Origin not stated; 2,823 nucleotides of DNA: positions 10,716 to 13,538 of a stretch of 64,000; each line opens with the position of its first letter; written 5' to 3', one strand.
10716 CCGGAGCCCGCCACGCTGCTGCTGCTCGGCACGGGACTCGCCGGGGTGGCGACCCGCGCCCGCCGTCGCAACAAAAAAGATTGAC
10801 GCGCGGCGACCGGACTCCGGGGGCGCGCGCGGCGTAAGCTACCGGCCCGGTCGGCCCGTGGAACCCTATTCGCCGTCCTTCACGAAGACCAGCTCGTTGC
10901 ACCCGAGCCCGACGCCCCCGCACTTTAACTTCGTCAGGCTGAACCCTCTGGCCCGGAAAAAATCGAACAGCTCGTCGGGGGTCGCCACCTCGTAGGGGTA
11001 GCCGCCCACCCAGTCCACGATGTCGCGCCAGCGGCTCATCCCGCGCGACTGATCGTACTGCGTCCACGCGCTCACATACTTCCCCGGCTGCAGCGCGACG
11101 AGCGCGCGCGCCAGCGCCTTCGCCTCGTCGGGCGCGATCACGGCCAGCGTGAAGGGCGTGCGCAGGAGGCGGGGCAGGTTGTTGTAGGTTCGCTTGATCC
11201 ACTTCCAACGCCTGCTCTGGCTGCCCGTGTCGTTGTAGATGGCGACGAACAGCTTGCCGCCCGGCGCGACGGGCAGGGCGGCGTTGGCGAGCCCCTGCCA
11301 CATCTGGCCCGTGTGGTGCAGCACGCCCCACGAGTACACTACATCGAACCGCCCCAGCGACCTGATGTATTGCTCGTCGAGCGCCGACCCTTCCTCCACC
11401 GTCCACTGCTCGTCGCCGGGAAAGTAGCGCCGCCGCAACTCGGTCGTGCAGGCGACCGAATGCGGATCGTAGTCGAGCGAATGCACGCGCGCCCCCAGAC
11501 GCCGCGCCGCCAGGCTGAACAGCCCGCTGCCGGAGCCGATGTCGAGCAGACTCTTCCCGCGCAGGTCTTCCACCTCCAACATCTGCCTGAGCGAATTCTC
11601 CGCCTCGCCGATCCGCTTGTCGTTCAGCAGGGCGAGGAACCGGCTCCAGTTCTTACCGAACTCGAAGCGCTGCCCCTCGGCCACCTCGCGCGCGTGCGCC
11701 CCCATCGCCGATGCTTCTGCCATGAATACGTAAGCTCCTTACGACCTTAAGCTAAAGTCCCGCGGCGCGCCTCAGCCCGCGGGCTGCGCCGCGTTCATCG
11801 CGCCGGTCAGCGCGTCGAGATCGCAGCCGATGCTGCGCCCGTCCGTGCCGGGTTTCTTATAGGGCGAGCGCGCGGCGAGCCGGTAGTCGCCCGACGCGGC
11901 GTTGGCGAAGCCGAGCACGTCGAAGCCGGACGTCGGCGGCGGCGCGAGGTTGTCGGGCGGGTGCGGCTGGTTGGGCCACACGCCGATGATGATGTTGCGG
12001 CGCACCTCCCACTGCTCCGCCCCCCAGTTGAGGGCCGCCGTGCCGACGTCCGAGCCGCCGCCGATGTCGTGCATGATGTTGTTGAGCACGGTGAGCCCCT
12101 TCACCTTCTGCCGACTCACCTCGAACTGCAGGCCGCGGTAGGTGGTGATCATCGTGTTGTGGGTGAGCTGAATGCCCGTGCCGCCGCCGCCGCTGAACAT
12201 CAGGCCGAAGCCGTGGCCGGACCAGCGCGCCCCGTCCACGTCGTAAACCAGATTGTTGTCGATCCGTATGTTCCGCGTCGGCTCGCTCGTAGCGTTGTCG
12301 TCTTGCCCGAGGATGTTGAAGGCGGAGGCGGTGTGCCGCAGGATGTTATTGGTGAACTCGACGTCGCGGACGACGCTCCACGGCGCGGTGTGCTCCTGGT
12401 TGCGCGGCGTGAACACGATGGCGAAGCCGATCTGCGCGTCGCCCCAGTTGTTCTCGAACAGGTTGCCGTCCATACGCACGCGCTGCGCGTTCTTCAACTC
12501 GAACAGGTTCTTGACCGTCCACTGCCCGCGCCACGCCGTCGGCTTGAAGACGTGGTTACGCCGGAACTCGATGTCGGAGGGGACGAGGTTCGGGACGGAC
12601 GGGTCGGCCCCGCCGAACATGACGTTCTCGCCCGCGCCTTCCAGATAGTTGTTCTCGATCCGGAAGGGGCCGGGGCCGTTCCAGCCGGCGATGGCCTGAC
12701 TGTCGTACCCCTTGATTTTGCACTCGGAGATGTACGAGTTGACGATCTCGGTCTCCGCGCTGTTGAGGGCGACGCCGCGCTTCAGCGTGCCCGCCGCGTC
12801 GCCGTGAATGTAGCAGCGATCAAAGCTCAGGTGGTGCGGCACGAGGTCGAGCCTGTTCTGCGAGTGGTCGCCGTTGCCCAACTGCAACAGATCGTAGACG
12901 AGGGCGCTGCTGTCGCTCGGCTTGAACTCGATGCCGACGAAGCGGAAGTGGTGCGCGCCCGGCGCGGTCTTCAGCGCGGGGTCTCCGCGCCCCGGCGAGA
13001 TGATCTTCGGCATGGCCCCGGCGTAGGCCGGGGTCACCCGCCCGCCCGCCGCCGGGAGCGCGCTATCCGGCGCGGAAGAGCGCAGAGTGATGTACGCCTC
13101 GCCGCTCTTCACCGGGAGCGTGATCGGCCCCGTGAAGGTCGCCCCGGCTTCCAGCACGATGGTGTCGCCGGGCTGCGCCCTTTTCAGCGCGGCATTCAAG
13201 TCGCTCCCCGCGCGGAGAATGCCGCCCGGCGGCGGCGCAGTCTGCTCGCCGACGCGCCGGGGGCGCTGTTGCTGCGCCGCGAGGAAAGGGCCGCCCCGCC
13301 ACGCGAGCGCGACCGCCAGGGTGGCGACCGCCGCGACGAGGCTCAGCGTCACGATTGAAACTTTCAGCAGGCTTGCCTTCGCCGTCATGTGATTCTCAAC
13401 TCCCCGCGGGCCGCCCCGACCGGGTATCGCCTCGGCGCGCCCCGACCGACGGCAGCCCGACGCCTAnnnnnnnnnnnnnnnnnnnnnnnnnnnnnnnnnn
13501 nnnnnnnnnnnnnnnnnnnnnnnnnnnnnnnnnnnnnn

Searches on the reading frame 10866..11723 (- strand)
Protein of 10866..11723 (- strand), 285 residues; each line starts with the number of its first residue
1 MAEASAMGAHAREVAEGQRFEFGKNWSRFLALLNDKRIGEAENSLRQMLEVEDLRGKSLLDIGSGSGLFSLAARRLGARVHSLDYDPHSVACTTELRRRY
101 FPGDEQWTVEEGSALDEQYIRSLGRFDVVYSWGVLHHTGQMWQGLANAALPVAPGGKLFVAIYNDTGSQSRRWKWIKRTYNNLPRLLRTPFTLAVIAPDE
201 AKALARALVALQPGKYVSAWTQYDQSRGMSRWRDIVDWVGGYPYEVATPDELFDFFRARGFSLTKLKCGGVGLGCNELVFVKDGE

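Call 33: search_protein_families(library=pfam, proteins=[window:10866-11723:-], max_evalue=0.00001)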
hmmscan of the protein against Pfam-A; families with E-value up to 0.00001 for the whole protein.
window:10866-11723:- (285 aa): 6 families
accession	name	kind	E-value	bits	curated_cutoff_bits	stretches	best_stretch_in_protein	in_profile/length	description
PF08242.18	Methyltransf_12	-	2.4e-12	47.9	30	1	60-158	1-98/98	Methyltransferase domain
PF13489.12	Methyltransf_23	-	5.9e-12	46.1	27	1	48-175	16-131/164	Methyltransferase domain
PF08241.18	Methyltransf_11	-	5.1e-10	40.3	21.2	1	60-160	1-95/95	Methyltransferase domain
PF13649.12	Methyltransf_25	-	1.4e-08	35.8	27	1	60-156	2-97/97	Methyltransferase domain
PF13847.12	Methyltransf_31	-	1.2e-07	31.9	27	1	56-164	4-113/145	Methyltransferase domain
PF06325.19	PrmA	-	4.8e-07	30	22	1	47-95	153-202/296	Ribosomal protein L11 methyltransferase (PrmA)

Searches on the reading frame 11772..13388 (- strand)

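Call 33: search_protein_families(library=pfam, proteins=[window:11772-13388:-], max_evalue=0.00001)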
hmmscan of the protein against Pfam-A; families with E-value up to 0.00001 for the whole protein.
window:11772-13388:- (538 aa): 1 family
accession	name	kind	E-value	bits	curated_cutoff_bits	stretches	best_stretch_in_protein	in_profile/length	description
PF13229.12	Beta_helix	-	2.9e-07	30.7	25.9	0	189-316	36-139/158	Right handed beta helix region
